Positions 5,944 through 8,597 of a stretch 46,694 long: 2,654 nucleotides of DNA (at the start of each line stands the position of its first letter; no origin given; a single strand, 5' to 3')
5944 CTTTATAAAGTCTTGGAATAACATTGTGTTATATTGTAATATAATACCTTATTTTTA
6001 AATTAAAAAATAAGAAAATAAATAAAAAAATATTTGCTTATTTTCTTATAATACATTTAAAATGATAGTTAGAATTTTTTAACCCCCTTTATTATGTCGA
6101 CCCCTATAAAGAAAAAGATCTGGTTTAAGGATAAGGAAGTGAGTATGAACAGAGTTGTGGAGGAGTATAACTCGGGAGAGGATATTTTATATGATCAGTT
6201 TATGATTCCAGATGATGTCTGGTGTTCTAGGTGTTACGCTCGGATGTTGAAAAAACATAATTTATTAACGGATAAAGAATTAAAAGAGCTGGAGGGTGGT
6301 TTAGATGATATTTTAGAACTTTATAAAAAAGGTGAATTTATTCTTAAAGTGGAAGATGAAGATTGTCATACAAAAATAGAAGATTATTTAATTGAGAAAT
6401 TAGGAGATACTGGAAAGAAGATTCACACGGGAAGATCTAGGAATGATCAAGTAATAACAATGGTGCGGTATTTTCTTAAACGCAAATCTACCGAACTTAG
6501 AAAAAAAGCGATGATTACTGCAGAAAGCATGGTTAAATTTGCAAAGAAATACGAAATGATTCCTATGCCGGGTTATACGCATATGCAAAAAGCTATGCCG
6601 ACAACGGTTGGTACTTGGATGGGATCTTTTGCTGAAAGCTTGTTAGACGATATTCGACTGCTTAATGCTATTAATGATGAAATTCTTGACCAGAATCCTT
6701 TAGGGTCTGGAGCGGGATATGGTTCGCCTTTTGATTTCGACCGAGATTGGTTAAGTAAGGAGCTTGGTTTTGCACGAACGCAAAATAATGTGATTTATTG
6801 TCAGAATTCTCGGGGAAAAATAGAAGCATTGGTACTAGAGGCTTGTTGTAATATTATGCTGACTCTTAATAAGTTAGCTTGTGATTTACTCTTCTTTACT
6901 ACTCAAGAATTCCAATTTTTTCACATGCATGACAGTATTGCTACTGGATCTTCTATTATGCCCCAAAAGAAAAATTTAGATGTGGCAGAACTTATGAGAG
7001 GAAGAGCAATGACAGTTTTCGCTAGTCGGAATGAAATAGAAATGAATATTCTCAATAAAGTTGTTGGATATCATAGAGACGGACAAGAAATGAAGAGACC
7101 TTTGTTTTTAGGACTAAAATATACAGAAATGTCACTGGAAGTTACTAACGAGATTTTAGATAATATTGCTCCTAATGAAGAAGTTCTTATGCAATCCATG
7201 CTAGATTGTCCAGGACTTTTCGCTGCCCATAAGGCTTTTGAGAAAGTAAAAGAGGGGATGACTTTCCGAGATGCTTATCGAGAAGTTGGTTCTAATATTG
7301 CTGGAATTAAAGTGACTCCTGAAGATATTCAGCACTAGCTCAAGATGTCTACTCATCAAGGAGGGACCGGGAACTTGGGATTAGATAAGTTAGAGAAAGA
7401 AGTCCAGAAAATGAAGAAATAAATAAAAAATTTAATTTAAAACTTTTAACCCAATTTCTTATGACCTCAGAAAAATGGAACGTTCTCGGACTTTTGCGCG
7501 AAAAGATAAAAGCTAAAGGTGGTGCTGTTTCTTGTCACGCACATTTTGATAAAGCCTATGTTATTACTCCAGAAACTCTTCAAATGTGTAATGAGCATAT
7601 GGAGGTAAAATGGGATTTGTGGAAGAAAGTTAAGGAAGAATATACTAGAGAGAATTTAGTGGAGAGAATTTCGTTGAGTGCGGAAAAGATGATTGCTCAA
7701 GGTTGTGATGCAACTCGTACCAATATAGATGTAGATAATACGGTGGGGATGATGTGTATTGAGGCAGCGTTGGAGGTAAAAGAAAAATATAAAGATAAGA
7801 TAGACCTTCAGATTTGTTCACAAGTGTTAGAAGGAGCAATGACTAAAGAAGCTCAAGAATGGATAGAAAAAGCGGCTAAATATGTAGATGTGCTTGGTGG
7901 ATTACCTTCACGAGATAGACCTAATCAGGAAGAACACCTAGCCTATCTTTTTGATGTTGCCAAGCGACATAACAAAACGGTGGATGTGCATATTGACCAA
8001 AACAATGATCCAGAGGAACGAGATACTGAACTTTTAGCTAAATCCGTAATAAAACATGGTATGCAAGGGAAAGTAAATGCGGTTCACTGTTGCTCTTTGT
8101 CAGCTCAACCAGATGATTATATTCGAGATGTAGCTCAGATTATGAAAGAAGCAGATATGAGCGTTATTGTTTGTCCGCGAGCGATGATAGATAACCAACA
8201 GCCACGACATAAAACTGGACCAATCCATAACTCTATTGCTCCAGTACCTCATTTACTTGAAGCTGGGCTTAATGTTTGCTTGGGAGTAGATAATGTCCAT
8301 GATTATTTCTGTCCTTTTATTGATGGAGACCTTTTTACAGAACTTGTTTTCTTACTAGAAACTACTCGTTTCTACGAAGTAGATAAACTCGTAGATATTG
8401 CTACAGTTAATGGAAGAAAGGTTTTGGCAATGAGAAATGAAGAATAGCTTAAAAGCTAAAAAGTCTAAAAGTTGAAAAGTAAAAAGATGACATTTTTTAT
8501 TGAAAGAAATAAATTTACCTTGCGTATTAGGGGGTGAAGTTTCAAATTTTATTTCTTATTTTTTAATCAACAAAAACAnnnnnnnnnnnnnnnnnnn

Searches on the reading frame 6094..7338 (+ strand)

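Call 9: search_protein_families(library=pfam, proteins=[window:6094-7338:+])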
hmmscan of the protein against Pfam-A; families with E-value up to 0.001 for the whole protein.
window:6094-7338:+ (414 aa): 1 family
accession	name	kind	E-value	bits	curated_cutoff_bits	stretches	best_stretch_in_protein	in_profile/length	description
PF00206.25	Lyase_1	-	6.9e-51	173.9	27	1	34-309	20-311/312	Lyase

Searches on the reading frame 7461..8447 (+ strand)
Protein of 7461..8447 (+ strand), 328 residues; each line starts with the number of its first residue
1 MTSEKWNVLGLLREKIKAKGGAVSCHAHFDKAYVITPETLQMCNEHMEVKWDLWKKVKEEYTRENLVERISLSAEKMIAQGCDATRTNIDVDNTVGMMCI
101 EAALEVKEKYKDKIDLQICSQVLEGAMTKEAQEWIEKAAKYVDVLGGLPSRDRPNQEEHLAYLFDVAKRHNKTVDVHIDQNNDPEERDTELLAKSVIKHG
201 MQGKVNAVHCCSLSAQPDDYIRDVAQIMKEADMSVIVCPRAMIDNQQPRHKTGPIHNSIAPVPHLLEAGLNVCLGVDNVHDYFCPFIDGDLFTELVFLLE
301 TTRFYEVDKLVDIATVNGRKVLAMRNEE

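Call 9: search_protein_families(library=pfam, proteins=[window:7461-8447:+])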
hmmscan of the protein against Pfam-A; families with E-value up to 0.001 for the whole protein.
window:7461-8447:+ (328 aa): 2 families
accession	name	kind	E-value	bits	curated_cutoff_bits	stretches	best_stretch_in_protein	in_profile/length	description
PF01979.26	Amidohydro_1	-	3.3e-13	50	25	1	23-324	7-300/345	Amidohydrolase family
PF07969.17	Amidohydro_3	-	2.7e-11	44.1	29.7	1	156-283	262-380/472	Amidohydrolase family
